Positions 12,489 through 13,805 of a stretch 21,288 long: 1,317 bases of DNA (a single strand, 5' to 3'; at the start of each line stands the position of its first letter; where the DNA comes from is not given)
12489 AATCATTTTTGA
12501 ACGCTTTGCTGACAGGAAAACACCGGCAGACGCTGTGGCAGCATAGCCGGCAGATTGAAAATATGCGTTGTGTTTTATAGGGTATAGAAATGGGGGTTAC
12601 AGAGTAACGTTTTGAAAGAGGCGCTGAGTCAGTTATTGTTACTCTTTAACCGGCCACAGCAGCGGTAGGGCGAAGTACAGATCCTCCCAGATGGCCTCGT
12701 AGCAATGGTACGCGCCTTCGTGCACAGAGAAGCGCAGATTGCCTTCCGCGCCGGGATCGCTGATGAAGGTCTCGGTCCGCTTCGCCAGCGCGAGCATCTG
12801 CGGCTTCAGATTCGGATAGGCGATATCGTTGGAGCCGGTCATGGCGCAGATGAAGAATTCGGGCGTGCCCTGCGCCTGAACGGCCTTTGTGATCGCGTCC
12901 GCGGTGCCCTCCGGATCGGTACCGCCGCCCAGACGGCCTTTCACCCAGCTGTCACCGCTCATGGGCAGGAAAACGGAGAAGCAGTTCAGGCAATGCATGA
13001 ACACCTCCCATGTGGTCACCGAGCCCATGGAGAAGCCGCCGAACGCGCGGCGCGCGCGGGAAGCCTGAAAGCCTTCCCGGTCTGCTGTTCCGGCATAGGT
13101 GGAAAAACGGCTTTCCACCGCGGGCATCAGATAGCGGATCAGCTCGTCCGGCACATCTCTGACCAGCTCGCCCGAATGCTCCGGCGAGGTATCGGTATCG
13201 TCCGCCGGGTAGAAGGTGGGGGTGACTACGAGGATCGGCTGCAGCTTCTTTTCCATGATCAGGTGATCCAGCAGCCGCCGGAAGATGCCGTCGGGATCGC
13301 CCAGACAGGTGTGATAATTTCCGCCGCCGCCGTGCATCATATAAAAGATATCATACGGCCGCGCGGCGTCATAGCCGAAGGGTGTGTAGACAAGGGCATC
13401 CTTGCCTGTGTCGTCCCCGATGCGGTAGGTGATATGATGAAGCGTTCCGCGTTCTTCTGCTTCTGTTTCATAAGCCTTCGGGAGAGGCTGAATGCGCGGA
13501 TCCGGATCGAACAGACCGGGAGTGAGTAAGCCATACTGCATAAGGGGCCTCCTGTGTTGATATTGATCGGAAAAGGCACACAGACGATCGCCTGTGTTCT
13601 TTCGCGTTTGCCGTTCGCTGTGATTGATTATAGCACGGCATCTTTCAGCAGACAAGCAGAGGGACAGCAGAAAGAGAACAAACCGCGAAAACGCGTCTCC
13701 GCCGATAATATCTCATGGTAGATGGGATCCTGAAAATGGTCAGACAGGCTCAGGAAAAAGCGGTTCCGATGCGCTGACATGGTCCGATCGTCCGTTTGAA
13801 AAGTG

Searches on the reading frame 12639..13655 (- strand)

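Call 36: search_protein_families(library=ncbifam, proteins=[window:12639-13655:-], max_evalue=0.00001)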
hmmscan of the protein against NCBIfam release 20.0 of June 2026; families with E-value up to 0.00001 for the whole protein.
window:12639-13655:- (338 aa): 1 family
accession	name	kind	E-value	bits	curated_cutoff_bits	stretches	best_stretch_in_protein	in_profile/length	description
NF041944.1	Xylase_Ferestase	equivalog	2.2e-06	26.2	1200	1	82-237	479-625/694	bifunctional endo-1,4-beta-xylanase/feruloyl esterase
